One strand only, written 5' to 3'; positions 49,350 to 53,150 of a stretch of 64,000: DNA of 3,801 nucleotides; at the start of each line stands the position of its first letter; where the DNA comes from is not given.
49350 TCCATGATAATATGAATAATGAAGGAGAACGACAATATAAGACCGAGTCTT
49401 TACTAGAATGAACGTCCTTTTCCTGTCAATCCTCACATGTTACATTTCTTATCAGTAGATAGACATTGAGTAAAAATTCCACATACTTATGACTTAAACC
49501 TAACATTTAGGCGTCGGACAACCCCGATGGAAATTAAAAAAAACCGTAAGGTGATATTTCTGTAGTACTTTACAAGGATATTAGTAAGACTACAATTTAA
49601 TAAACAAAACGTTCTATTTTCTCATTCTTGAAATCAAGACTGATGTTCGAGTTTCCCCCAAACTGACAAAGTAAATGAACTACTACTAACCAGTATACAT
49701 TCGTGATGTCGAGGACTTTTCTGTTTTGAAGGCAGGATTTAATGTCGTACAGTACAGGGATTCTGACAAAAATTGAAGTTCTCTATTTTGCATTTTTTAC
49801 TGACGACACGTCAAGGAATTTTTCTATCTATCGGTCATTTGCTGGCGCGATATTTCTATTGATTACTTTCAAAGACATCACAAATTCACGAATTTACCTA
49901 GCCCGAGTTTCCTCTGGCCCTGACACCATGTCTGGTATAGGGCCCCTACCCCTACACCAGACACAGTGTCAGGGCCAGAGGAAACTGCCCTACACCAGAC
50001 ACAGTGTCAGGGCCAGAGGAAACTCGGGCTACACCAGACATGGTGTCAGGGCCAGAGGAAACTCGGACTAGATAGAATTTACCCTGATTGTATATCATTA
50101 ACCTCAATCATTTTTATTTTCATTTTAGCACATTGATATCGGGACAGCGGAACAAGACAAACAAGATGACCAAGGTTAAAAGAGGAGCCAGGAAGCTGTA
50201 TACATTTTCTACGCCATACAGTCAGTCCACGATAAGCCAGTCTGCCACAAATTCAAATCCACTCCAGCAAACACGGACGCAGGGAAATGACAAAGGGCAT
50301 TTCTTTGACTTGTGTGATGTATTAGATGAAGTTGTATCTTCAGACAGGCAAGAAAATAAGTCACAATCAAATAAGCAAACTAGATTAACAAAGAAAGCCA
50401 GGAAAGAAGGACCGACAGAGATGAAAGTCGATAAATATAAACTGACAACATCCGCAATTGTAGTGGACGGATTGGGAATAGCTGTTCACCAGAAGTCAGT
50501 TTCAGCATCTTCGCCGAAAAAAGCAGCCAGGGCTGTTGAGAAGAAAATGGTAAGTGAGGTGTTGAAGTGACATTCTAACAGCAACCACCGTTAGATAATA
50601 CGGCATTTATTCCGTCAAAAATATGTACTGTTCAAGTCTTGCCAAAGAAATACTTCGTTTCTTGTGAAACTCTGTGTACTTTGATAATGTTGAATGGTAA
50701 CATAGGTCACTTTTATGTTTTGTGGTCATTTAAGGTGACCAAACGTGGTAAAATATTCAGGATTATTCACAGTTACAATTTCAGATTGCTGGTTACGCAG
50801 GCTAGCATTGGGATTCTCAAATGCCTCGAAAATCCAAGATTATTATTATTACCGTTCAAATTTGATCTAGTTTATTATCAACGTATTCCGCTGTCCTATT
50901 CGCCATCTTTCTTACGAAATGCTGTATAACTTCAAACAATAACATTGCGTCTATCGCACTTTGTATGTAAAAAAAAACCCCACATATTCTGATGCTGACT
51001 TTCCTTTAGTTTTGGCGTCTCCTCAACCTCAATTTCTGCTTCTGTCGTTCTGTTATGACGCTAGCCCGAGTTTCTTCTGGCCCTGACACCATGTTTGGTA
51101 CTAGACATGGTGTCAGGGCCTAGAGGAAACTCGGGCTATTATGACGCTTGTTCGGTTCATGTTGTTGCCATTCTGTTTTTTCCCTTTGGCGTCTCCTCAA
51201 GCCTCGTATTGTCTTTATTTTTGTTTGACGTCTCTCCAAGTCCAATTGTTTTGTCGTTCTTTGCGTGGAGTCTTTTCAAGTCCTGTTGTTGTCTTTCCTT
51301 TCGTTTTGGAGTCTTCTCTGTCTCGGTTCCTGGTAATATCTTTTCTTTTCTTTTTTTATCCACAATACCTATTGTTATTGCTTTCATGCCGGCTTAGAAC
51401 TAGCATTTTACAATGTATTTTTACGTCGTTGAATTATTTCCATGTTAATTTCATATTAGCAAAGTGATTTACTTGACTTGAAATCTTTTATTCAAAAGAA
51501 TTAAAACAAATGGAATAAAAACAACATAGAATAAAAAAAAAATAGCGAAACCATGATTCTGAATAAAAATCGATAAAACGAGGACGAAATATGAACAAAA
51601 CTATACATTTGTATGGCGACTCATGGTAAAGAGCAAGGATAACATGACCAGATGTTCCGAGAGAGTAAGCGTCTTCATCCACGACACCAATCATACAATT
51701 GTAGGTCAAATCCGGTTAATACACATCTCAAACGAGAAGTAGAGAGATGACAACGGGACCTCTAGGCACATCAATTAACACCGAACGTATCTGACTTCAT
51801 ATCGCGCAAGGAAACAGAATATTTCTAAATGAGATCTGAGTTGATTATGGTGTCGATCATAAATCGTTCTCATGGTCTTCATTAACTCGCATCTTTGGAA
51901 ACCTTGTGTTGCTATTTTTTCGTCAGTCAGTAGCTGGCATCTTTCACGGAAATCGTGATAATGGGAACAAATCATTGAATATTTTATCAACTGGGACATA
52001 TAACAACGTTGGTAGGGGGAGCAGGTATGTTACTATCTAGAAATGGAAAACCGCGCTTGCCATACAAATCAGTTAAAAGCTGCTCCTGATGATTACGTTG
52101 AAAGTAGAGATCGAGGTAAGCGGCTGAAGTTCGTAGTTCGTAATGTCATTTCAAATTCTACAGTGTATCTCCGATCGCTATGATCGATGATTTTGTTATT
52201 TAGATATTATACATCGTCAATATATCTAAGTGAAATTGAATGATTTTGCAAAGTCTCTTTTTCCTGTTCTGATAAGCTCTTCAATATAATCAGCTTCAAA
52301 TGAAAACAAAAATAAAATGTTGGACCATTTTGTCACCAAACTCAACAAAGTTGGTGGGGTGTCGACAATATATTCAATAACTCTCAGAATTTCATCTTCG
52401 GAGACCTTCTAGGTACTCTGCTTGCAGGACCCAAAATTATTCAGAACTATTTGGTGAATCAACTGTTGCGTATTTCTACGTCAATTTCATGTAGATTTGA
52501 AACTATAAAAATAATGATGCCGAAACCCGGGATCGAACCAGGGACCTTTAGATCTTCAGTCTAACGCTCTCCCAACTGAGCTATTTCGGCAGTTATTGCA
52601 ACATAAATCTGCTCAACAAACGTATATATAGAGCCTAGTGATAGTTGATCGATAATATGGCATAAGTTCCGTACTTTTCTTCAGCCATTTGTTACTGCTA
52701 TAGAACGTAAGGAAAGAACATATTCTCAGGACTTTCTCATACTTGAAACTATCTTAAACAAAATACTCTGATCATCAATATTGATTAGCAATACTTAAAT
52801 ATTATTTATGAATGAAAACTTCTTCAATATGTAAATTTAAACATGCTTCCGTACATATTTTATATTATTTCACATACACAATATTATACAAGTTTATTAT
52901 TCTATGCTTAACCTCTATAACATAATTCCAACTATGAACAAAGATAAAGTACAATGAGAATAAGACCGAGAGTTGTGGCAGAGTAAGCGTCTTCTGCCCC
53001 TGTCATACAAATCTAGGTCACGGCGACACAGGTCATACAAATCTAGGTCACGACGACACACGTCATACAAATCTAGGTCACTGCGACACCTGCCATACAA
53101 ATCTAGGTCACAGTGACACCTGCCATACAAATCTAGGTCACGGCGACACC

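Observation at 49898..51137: Two palindromic hAT-like MITEs with 8-bp TSDs flank a basic ORF, and one has a triplicated arm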

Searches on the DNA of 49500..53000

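Call 44: search_rna_families(source=window, start=49500, end=53000, threshold=evalue, max_evalue=1)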
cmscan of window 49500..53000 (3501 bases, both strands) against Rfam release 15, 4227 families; matches with E-value up to 1: 10.
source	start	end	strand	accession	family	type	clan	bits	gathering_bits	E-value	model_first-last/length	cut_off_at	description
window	52518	52590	-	RF00005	tRNA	Gene; tRNA;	CL00001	69.8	29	1.9e-14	1-71/71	no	tRNA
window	49899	50031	-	RF03712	MIR6450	Gene; miRNA;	-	53.2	70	1.5e-09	1-107/107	no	MIR6450 microRNA precursor family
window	49899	50031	+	RF03712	MIR6450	Gene; miRNA;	-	46.8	70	8.3e-08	1-107/107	no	MIR6450 microRNA precursor family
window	49917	50012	-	RF03674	MIR5387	Gene; miRNA;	-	32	69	0.001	1-96/96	no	MIR5387 microRNA precursor family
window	49907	49984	-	RF00888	mir-770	Gene; miRNA;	-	28.7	83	0.042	1-83/83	no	mir-770 microRNA precursor family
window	51078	51121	+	RF00741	mir-378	Gene; miRNA;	-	26.8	80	0.02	1-66/66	no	mir-378 microRNA precursor family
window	49909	49983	-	RF04017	mir-4864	Gene; miRNA;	-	26.8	100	0.028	1-81/81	no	mir-4864 microRNA precursor family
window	49915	49977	-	RF00741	mir-378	Gene; miRNA;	-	24.7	80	0.075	1-66/66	no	mir-378 microRNA precursor family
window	50580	50705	+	RF00392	SNORA5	Gene; snRNA; snoRNA; HACA-box;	CL00024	22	30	0.15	1-134/134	no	Small nucleolar RNA SNORA5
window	49881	50138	-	RF01478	rli47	Gene; sRNA;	-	17.7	200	0.082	1-508/508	no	Listeria sRNA rli47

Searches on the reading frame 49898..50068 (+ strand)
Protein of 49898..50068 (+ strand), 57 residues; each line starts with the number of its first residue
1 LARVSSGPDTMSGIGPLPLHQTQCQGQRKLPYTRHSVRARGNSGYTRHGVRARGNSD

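Call 56: search_protein_representatives(protein=window:49898-50068:+)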
Query: 57 residues. Proteins with E-value up to 0.001 (for the whole library): 3; up to 1e-10: 1; up to 1e-30: 1. The best 3 are listed.
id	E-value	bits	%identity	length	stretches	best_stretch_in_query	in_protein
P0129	4.4e-40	149.0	36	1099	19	10-37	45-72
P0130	1.5e-04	37.9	36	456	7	22-46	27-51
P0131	4.3e-04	36.4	29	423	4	11-39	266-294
